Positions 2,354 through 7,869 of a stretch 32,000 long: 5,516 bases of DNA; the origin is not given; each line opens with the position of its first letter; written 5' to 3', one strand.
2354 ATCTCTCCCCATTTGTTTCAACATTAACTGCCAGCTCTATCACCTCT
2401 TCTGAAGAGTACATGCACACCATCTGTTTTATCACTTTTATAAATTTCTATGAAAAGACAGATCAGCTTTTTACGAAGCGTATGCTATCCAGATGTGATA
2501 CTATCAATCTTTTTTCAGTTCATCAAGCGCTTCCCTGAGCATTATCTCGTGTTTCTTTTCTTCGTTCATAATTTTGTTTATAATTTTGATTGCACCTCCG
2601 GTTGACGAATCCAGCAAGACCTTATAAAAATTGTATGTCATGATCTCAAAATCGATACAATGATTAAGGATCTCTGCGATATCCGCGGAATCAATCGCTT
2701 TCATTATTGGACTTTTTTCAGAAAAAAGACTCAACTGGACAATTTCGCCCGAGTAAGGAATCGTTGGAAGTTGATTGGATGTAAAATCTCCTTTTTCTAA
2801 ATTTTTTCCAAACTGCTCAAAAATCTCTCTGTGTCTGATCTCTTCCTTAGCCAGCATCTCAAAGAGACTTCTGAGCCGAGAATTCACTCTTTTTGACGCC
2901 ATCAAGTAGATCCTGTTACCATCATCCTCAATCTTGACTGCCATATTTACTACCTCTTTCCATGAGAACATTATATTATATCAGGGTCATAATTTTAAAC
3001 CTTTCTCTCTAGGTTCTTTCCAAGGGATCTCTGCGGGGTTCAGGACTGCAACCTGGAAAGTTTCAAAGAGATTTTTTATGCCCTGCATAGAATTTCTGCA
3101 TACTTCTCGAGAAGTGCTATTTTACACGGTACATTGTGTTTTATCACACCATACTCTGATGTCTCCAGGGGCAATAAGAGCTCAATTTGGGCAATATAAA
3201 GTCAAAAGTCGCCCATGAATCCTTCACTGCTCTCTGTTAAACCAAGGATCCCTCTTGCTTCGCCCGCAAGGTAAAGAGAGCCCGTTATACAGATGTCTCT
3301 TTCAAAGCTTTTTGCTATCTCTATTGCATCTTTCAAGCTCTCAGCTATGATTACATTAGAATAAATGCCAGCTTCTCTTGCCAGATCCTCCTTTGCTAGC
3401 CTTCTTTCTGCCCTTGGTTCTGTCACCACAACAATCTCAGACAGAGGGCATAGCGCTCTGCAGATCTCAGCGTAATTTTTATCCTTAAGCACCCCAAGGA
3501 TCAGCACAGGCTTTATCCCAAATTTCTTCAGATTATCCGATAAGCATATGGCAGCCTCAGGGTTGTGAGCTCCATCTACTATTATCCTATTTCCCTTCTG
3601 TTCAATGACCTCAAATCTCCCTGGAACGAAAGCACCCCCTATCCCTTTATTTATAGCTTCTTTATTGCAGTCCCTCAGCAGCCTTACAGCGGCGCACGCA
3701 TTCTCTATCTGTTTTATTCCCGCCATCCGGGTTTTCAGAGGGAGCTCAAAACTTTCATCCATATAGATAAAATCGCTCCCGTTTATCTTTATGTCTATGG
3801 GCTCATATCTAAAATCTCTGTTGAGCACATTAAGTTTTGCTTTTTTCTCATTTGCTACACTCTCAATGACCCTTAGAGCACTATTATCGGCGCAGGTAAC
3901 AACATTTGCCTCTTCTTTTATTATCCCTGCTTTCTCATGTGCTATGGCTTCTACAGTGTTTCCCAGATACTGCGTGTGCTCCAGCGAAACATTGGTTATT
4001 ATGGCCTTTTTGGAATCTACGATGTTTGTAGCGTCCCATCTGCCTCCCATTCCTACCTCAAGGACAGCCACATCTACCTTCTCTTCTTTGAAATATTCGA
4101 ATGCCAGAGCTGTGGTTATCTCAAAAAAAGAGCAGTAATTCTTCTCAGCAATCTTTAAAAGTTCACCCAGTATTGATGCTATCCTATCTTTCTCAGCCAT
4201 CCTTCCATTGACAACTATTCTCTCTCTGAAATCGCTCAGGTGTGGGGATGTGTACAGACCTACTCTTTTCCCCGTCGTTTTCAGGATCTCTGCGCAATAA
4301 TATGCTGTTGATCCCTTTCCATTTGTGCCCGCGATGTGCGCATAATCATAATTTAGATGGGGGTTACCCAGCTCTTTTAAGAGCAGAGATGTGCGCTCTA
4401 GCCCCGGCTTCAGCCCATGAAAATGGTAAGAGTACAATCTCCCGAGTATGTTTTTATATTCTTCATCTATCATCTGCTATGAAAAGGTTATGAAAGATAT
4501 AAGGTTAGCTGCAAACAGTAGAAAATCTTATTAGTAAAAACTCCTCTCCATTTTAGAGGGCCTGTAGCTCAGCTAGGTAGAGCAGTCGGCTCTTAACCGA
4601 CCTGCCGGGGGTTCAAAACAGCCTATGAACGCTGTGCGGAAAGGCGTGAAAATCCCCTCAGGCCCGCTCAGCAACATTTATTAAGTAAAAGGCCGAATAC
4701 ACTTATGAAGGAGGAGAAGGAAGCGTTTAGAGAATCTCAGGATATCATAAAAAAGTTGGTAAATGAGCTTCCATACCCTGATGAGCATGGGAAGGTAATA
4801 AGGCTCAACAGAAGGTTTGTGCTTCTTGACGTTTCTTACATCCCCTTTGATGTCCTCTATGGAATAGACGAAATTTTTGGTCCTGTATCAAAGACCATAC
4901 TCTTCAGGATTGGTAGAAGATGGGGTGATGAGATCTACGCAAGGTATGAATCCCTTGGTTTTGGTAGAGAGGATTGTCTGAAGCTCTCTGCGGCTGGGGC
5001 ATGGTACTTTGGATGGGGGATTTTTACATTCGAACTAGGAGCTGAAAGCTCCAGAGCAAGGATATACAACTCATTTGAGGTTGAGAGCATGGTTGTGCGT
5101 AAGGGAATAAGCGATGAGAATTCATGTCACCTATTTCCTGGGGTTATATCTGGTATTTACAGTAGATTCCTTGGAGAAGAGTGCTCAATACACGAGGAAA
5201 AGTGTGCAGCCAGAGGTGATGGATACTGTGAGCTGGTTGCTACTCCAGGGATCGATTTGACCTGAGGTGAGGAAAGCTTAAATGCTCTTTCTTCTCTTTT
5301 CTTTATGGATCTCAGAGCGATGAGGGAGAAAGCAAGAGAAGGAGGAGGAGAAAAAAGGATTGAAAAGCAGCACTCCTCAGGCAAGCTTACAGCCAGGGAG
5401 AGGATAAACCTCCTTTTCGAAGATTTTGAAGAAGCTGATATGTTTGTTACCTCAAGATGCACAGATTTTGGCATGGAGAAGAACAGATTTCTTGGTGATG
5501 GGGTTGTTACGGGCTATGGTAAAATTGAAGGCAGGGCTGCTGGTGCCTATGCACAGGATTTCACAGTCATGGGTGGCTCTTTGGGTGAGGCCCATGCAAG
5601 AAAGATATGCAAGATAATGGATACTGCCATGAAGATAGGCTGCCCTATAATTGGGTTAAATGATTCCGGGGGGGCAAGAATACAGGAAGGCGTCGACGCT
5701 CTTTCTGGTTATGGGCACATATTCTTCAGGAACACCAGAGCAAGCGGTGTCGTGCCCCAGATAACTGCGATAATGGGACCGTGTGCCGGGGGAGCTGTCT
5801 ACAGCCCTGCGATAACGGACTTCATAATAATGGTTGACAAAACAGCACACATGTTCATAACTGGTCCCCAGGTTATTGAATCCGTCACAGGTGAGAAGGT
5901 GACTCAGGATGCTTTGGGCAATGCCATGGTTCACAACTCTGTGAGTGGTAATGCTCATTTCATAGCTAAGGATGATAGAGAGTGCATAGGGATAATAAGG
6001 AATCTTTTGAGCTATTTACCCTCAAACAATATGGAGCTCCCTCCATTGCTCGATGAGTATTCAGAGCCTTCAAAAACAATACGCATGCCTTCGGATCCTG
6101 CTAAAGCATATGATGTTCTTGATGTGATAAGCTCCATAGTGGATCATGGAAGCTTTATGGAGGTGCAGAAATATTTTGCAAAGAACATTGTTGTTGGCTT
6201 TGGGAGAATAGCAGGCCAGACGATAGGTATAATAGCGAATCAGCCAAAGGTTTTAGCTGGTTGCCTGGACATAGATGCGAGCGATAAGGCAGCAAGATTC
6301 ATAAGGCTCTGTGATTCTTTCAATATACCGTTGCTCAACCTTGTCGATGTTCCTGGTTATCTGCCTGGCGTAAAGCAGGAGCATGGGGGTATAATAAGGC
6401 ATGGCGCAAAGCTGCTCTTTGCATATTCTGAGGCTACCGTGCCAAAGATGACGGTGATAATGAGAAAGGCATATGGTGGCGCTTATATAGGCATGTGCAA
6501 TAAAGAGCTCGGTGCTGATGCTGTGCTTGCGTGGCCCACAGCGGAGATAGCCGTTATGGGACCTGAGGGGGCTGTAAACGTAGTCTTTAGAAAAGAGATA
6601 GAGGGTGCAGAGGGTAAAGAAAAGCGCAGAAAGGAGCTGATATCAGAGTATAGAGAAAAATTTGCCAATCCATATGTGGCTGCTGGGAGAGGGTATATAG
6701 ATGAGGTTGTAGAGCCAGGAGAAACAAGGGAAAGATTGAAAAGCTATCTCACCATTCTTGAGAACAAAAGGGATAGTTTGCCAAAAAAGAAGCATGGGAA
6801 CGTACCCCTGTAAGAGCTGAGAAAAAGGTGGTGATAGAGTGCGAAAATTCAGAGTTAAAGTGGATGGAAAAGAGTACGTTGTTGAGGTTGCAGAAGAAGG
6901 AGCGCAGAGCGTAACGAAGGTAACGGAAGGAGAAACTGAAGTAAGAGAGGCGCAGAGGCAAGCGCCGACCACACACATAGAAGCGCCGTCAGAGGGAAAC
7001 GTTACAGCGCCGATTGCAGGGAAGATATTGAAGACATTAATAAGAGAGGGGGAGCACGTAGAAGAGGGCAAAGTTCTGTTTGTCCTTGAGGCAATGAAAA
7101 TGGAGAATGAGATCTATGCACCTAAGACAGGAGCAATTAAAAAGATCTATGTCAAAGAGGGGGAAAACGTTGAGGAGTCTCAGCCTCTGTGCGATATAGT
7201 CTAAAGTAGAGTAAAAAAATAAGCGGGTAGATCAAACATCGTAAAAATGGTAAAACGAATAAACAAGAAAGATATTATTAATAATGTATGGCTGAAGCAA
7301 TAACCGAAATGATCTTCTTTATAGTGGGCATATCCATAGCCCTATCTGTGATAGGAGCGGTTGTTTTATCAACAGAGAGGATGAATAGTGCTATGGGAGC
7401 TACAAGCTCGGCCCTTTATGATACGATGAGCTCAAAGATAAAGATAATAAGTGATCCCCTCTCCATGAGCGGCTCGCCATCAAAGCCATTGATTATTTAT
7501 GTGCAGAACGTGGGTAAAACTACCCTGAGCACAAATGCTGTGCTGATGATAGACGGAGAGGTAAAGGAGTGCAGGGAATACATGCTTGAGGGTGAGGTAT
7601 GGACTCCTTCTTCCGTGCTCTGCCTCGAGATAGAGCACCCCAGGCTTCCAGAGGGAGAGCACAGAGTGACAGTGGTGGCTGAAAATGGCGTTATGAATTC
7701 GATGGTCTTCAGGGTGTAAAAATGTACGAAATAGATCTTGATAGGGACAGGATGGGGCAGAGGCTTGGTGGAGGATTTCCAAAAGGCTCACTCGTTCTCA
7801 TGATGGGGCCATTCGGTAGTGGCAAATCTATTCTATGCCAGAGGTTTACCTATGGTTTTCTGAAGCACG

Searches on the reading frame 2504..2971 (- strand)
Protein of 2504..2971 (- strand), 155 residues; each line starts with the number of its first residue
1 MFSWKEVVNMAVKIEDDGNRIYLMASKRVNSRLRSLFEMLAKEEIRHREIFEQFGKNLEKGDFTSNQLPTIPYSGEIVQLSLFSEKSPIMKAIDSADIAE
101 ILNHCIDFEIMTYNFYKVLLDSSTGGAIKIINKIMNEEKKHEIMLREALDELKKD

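Call 77: search_protein_families(library=pfam, proteins=[window:2504-2971:-], max_evalue=0.0001)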
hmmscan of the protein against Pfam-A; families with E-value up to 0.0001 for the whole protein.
window:2504-2971:- (155 aa): 1 family
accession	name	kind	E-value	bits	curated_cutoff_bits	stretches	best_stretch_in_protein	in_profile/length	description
PF02915.23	Rubrerythrin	-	4.2e-12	47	22.8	1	6-61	1-59/137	Rubrerythrin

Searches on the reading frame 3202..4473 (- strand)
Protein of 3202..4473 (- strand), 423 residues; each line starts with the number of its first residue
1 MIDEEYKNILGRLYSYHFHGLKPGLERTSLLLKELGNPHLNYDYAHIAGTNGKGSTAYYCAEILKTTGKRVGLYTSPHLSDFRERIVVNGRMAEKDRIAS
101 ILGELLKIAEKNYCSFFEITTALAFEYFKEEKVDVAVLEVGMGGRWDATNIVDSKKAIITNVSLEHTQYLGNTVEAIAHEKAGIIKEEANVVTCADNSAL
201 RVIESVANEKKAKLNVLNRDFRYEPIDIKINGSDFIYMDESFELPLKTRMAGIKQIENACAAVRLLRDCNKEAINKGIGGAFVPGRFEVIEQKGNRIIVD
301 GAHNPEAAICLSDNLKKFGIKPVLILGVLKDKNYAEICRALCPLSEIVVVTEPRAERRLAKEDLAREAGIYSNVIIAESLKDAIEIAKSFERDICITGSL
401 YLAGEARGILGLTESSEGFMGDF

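Call 77: search_protein_families(library=pfam, proteins=[window:3202-4473:-], max_evalue=0.0001)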
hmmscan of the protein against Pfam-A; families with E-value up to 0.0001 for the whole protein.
window:3202-4473:- (423 aa): 2 families
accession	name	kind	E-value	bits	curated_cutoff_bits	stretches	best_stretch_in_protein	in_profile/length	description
PF08245.18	Mur_ligase_M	-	2.3e-17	64.1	24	1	47-264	1-198/200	Mur ligase middle domain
PF02875.26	Mur_ligase_C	-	1.8e-16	61.6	28.4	1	285-388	1-114/127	Mur ligase, glutamate ligase domain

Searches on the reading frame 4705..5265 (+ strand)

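Call 63: search_protein_families(library=pfam, proteins=[window:4705-5265:+], max_evalue=0.001)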
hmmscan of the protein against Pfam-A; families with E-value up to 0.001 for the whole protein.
window:4705-5265:+ (186 aa): 1 family
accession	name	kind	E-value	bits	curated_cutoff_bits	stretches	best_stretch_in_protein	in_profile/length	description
PF02830.23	V4R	-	1.3e-11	44.8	31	1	125-181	4-62/62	V4R domain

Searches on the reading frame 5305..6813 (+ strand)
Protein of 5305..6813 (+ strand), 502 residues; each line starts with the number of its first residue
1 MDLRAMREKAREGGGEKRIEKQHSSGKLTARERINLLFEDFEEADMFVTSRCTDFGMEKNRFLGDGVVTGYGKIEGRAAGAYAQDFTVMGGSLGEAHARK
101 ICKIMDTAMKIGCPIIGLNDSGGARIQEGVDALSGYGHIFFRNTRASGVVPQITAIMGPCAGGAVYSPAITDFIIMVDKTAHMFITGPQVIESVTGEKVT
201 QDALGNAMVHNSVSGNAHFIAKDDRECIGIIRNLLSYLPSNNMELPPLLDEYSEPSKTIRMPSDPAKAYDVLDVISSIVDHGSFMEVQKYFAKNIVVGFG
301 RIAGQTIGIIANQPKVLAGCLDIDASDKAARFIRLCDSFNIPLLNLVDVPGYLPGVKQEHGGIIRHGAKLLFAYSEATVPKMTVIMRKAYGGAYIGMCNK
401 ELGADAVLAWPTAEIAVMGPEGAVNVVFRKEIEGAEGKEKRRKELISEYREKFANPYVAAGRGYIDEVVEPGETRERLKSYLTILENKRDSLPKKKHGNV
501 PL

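Call 77: search_protein_families(library=pfam, proteins=[window:5305-6813:+], max_evalue=0.0001)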
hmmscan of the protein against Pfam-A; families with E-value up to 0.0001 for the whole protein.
window:5305-6813:+ (502 aa): 2 families
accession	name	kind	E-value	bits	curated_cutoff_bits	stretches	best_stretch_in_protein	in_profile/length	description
PF01039.27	Carboxyl_trans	-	4.4e-194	646.1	22.3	1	21-499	1-492/493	Carboxyl transferase domain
PF03255.19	ACCA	-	1.2e-13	51.3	23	1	272-432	69-235/310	Acetyl co-enzyme A carboxylase carboxyltransferase-like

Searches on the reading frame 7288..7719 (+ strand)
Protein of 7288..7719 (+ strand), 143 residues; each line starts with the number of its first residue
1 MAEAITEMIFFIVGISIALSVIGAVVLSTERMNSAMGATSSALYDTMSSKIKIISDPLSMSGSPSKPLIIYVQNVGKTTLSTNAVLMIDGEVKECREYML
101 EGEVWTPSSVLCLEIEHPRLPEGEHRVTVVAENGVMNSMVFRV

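Call 77: search_protein_families(library=pfam, proteins=[window:7288-7719:+], max_evalue=0.0001)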
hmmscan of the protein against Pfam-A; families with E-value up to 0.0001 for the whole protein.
window:7288-7719:+ (143 aa): 1 family
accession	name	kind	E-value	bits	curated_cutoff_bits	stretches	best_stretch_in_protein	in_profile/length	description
PF01917.21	Arch_flagellin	-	2.8e-12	47.7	29.5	1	4-141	4-162/162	Archaebacterial flagellin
